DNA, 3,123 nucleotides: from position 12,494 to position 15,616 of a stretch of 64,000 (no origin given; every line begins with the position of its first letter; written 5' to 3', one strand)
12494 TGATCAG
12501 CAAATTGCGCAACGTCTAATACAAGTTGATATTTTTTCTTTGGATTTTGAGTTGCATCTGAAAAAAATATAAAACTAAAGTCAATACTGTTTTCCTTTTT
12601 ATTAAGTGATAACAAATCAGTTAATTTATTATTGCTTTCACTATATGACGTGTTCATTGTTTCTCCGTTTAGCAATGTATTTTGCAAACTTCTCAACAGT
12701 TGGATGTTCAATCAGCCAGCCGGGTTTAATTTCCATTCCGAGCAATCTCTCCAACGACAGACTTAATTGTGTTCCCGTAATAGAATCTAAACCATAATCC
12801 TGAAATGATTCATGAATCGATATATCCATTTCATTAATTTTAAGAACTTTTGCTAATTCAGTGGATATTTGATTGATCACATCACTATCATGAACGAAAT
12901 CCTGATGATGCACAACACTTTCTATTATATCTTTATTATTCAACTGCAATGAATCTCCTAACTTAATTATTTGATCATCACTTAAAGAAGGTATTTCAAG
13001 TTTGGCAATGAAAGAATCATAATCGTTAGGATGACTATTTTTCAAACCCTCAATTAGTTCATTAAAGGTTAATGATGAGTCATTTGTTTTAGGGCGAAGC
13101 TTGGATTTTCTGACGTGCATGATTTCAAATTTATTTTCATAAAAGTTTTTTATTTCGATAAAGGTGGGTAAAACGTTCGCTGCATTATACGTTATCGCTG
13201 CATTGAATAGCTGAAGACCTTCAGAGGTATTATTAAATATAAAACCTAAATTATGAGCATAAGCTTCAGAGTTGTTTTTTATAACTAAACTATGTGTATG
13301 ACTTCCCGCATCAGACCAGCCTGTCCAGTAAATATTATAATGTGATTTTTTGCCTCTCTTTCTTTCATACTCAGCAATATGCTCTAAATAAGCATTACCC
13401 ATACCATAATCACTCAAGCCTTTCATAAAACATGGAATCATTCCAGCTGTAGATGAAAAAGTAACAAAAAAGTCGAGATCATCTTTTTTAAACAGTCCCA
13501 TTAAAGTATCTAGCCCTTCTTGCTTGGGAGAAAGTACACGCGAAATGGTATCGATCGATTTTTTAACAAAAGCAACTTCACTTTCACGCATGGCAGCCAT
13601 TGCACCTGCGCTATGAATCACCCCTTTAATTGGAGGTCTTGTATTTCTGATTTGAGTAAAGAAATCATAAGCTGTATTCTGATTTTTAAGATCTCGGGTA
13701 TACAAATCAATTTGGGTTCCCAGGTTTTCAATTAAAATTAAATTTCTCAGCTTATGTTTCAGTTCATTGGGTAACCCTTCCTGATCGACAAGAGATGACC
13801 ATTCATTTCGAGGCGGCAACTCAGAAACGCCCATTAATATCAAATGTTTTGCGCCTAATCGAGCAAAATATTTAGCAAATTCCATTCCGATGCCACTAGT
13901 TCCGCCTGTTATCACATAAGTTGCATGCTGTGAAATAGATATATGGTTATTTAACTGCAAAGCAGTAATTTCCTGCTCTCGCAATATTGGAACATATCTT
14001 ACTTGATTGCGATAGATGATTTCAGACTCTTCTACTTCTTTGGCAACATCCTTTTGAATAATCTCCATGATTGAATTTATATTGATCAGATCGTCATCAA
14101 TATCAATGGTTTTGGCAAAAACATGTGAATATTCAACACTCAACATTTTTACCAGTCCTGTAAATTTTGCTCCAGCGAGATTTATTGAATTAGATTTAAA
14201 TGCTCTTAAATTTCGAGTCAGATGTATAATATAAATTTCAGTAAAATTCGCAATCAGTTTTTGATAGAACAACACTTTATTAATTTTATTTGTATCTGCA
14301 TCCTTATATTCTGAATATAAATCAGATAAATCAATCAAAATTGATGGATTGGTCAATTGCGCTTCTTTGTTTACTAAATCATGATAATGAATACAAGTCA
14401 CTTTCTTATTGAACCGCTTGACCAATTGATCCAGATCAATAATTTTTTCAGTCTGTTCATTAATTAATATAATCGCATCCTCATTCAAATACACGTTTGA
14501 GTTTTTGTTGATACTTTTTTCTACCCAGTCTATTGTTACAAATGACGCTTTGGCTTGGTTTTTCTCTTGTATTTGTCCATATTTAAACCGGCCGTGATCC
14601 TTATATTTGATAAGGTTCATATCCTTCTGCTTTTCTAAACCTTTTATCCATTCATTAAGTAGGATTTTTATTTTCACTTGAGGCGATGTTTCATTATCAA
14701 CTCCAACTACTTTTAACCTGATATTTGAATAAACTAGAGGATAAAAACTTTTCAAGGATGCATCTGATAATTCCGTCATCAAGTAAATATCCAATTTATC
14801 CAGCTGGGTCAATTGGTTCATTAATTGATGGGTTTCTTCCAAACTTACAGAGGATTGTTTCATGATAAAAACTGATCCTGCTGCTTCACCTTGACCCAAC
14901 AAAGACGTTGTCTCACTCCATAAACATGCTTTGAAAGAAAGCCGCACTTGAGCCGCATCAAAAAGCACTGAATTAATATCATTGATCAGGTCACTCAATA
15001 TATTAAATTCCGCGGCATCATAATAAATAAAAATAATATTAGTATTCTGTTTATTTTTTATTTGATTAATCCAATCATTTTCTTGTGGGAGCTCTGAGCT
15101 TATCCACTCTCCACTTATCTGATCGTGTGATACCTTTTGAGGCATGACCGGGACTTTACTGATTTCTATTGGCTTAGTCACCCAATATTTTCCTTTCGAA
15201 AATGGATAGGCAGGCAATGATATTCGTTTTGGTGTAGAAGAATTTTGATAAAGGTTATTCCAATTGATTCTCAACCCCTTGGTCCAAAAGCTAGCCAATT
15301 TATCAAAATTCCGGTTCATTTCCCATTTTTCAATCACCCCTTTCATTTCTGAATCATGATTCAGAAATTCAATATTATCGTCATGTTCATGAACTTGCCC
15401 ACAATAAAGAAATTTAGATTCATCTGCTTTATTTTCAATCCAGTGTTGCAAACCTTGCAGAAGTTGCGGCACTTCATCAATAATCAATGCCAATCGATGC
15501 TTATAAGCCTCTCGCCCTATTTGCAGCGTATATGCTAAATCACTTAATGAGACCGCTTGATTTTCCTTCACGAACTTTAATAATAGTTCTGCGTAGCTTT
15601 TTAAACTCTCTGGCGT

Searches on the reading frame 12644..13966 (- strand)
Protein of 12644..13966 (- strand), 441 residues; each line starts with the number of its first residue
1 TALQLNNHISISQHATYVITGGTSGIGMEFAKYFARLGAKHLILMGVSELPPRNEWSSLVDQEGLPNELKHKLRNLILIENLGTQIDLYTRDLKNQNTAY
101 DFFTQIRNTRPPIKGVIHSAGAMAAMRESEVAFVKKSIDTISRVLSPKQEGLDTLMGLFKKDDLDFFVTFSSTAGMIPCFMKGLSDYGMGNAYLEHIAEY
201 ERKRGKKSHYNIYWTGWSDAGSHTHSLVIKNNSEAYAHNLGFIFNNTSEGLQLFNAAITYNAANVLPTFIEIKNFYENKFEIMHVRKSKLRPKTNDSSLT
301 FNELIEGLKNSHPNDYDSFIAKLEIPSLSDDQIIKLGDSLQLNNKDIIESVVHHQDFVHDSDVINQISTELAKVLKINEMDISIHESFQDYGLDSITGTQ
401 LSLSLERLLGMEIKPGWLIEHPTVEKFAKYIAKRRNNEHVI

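Call 15: search_protein_families(library=pfam, proteins=[window:12644-13966:-], max_evalue=0.001)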
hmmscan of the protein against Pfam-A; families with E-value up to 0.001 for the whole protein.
window:12644-13966:- (441 aa): 4 families
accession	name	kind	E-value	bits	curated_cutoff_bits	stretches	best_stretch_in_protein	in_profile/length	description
PF08659.16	KR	-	4.4e-33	115.1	22.6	1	15-218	1-179/180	KR domain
PF00550.31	PP-binding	-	7.8e-15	55.3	20.8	1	366-431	2-67/67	Phosphopantetheine attachment site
PF23297.2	ACP_SdgA_C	-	3.8e-07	30.6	27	1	361-438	9-86/95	Highly reducing polyketide synthase sdgA, C-terminal ACP domain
PF00106.31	adh_short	-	2.3e-06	27.7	26.6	0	17-48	3-33/195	short chain dehydrogenase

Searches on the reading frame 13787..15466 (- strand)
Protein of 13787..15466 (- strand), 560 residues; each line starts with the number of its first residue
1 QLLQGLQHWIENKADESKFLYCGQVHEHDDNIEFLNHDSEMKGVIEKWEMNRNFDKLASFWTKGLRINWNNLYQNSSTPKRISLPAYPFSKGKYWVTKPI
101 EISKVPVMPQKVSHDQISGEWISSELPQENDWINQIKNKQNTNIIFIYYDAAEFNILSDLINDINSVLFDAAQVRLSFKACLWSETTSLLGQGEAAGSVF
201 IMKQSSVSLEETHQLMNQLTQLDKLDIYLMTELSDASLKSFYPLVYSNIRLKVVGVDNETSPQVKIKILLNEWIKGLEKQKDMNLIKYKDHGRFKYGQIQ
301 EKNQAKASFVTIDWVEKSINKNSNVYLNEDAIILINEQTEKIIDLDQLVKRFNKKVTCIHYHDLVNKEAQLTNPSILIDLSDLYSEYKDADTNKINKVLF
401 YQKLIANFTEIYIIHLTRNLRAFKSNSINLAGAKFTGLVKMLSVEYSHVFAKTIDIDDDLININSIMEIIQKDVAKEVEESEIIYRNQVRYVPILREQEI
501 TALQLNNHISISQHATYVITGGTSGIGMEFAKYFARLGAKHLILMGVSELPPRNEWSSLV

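Call 15: search_protein_families(library=pfam, proteins=[window:13787-15466:-], max_evalue=0.001)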
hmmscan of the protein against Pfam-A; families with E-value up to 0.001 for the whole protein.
window:13787-15466:- (560 aa): 2 families
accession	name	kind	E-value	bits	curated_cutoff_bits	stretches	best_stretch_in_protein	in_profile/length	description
PF08659.16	KR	-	7.2e-07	29.7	22.6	1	515-549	1-35/180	KR domain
PF00106.31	adh_short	-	0.0006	19.8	26.6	0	517-546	3-31/195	short chain dehydrogenase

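Call 23: search_solved_structures(query=window:13925-15430:-, max_evalue=1)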
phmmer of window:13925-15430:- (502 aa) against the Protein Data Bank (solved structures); distinct sequences matched with E-value up to 1: 30.
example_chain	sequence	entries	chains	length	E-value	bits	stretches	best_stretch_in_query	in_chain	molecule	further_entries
7zma_A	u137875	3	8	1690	3.9e-31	111.6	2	7-85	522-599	Putative polyketide synthase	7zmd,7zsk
4z37_A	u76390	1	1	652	9.8e-18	67.4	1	6-88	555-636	Putative mixed polyketide synthase/non-ribosomal peptide synthetase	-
7zm9_A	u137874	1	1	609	6.7e-16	61.3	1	7-84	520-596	Putative polyketide synthase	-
5erb_A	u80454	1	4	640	8.5e-15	57.7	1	7-85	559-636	Polyketide synthase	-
5e5n_A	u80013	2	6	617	1.2e-13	53.9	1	9-84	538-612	Polyketide synthase PksL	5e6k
5erf_A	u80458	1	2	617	1.2e-13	53.9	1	9-84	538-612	Polyketide synthase PksL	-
4na2_A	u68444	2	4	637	2.9e-13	52.6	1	4-85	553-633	Polyketide synthase PksJ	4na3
4na1_A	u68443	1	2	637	2.9e-13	52.6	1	4-85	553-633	Polyketide synthase PksJ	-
5eny_A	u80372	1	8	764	3e-13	52.6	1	9-84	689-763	Polyketide synthase PksL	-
7zmc_A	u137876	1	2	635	3.1e-13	52.5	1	4-86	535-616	Putative polyketide synthase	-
5elp_C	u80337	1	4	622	8.5e-13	51.1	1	18-86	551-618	NRPS/PKS protein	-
4zdn_A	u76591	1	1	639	4.8e-10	42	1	11-84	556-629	AT-less polyketide synthase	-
5ktk_A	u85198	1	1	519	8.9e-08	34.6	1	398-486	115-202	Polyketide synthase PksJ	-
4tkt_A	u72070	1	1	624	2e-07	33.4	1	26-86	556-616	AT-less polyketide synthase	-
6mhk_A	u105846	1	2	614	1.5e-06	30.5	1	42-85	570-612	Polyketide synthase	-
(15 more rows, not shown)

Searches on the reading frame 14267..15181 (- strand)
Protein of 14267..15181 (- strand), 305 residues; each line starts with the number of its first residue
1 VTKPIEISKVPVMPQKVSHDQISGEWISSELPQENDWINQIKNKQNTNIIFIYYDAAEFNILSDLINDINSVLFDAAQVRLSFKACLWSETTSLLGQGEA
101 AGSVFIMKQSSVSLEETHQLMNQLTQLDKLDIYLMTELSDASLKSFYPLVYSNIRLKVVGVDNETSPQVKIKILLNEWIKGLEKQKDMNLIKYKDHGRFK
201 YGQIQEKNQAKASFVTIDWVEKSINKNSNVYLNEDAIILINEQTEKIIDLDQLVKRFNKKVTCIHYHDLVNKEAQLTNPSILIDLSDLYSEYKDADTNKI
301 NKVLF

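Call 73: search_solved_structures(query=A1, max_evalue=10)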
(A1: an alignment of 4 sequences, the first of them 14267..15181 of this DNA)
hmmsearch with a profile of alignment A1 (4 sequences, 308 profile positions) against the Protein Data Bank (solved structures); distinct sequences matched with E-value up to 10: 0.

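Call 80: predict_structure(protein=window:14267-15181:-)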
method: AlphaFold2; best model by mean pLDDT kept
length: 305 residues; sequences in the alignment: 1
mean_pLDDT: 34.1   pTM: 0.23
mean pLDDT of the five models: 34.1, 30.2, 29.8, 29.6, 25.2
residues with pLDDT >= 90: 0; 70-90: 0; 50-70: 0; < 50: 305
segments of 3 or more residues with pLDDT < 50: 1-305
pLDDT, mean of each block of 10 residues (from residue 1): 24 29 34 39 36 35 43 33 31 28 34 43 42 36 36 33 31 35 33 28 27 33 32 39 40 46 39 29 28 32 23
secondary structure, 60 per line:
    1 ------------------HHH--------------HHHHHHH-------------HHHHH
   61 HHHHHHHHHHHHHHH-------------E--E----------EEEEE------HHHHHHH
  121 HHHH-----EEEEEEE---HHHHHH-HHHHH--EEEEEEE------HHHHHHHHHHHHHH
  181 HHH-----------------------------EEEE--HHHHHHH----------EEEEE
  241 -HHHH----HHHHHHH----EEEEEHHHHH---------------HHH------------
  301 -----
elements in order: H36-42 H56-75 E103-107 H114-124 E130-136 H140-145 H147-151 E154-160 H167-183 E213-216 H219-225 E236-240 H242-245 H250-256 E261-265 H266-270
